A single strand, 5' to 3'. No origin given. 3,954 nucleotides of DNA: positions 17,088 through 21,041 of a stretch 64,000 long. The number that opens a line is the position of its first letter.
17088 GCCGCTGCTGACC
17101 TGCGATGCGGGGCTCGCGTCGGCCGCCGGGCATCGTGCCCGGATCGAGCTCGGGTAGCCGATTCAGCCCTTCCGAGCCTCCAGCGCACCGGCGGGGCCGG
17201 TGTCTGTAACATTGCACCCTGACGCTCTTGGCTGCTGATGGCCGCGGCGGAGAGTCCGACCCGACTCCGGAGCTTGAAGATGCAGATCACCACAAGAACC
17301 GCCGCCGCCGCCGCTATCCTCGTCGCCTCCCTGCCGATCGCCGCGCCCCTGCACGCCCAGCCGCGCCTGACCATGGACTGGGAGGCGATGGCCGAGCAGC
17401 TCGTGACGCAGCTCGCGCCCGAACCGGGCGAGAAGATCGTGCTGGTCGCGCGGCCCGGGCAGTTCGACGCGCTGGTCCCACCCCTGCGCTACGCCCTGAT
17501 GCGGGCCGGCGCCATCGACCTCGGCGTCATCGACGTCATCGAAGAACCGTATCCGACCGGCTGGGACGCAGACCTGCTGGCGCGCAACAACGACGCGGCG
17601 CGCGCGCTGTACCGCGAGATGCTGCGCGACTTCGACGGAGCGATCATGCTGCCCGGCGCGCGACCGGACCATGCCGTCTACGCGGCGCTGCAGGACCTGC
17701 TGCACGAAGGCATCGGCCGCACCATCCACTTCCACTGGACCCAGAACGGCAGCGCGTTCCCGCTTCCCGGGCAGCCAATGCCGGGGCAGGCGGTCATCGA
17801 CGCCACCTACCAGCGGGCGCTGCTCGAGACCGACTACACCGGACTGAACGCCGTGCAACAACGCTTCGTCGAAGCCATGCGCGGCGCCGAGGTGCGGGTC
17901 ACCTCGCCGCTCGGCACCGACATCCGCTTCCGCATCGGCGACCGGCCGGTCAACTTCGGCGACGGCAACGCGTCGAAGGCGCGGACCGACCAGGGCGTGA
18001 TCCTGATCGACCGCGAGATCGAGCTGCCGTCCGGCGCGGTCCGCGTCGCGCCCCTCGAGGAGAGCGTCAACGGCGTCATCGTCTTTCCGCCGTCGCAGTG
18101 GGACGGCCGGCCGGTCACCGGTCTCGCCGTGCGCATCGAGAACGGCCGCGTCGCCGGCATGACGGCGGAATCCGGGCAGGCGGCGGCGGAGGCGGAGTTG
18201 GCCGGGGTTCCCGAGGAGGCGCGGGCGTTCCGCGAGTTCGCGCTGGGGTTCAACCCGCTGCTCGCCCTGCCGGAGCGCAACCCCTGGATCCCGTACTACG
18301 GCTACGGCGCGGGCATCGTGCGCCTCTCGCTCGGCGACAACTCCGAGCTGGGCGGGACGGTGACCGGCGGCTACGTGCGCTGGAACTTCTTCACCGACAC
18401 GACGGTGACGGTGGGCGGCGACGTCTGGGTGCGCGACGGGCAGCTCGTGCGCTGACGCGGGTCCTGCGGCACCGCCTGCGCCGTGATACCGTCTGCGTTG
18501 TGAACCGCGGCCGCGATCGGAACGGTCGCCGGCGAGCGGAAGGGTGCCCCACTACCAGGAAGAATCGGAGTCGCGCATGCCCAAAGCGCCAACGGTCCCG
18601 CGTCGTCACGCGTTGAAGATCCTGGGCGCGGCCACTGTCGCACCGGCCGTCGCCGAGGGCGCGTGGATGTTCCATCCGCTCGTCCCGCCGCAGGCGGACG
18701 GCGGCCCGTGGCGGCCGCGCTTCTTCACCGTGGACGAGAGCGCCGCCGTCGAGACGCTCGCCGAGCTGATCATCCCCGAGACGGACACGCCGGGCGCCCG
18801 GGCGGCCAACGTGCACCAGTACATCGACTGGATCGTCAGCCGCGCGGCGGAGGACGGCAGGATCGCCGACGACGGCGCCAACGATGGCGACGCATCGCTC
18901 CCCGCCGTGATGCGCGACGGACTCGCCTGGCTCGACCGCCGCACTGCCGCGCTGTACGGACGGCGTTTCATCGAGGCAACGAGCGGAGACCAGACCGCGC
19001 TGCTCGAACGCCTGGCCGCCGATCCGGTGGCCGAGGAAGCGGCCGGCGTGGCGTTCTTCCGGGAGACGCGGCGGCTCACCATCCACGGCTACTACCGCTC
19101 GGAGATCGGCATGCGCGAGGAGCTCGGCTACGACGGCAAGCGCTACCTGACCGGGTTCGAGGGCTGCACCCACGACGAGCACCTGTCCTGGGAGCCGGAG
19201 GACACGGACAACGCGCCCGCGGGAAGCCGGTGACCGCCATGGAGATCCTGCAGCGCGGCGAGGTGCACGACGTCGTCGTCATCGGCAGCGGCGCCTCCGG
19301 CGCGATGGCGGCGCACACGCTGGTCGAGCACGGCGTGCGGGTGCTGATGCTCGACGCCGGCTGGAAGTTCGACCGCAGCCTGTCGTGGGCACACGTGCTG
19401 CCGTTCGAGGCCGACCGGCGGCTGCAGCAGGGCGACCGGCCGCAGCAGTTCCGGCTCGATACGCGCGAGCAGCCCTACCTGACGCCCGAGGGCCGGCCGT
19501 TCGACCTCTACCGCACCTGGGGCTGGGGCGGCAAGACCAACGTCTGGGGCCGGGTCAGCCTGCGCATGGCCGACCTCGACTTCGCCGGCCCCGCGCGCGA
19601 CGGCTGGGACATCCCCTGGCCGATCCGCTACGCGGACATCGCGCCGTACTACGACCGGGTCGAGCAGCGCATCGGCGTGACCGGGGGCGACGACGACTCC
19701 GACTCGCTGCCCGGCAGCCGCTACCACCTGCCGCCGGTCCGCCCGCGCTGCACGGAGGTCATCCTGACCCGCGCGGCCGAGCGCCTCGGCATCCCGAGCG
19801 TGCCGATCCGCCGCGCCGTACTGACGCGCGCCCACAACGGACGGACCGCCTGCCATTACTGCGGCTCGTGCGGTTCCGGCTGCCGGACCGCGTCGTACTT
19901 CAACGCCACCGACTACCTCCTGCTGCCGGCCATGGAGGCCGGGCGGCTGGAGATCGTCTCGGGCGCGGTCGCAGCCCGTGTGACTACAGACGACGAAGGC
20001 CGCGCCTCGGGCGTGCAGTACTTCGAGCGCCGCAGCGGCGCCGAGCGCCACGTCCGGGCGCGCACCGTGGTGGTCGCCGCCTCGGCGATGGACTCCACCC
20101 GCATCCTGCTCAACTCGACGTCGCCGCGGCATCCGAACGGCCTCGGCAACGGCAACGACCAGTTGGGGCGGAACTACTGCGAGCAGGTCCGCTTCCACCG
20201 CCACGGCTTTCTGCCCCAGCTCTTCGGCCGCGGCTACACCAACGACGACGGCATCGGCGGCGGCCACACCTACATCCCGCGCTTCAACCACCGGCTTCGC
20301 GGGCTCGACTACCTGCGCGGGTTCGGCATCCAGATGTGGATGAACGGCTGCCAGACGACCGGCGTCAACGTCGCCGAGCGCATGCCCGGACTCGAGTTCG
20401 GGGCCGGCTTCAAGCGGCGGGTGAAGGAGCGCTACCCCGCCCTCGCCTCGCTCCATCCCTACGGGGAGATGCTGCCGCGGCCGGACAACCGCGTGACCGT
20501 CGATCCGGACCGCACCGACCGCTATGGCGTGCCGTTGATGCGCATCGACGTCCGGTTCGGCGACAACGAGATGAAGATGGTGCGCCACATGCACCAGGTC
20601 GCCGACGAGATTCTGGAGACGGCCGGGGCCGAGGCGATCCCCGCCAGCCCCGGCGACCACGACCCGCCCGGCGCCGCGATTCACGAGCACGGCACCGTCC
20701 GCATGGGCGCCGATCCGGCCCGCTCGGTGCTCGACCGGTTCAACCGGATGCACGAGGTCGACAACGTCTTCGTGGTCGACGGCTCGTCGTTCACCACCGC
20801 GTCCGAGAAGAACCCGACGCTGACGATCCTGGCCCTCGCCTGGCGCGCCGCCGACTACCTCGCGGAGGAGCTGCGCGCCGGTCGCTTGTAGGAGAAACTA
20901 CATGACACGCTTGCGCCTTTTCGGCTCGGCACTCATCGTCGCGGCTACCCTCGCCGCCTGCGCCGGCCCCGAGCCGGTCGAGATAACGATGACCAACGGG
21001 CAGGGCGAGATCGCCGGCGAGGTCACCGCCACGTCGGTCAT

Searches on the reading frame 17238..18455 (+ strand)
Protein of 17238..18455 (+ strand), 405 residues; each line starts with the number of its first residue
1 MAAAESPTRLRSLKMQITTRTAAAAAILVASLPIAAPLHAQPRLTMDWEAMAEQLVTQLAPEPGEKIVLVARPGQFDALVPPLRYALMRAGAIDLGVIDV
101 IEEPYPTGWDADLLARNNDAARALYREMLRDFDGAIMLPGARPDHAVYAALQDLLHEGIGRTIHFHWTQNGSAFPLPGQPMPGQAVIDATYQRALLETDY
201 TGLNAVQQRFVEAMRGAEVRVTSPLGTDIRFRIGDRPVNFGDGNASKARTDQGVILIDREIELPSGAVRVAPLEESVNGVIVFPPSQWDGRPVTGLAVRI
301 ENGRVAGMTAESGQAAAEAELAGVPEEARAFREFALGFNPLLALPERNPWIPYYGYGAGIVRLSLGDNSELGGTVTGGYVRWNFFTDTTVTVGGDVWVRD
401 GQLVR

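Call 38: search_protein_families(library=pfam, proteins=[window:17238-18455:+], max_evalue=0.001)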
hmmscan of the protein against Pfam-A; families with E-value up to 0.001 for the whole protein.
window:17238-18455:+ (405 aa): 1 family
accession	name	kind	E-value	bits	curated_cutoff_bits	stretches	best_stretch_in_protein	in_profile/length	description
PF02073.20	Peptidase_M29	-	1.4e-08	34.4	27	1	209-338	197-319/406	Thermophilic metalloprotease (M29)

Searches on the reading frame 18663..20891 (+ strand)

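Call 38: search_protein_families(library=pfam, proteins=[window:18663-20891:+], max_evalue=0.001)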
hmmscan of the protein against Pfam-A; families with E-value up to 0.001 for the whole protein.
window:18663-20891:+ (742 aa): 9 families
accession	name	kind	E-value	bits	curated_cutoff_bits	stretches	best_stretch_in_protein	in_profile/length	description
PF05199.19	GMC_oxred_C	-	5.3e-23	82.6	24.6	1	605-726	1-139/139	GMC oxidoreductase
PF00732.25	GMC_oxred_N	-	3.8e-16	60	23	1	287-506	26-214/218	GMC oxidoreductase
PF00890.30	FAD_binding_2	-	1.5e-09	38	20.4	1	203-268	1-68/414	FAD binding domain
PF01266.30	DAO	-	7.2e-06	26.2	27.9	1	203-236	1-34/353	FAD dependent oxidoreductase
PF01494.25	FAD_binding_3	-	1.9e-05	24.5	22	1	203-232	3-32/349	FAD binding domain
PF03486.20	HI0933_like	-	2e-05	24.6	50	1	202-240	1-39/244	HI0933-like protein Rossmann domain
PF13450.12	NAD_binding_8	-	3.3e-05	24.5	21.9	1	206-234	1-29/68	NAD(P)-binding Rossmann-like domain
PF12831.13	FAD_oxidored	-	9.4e-05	22.3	27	0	203-231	1-29/416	FAD dependent oxidoreductase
PF07992.20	Pyr_redox_2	-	0.00063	19.7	26.1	0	202-232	1-31/291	Pyridine nucleotide-disulphide oxidoreductase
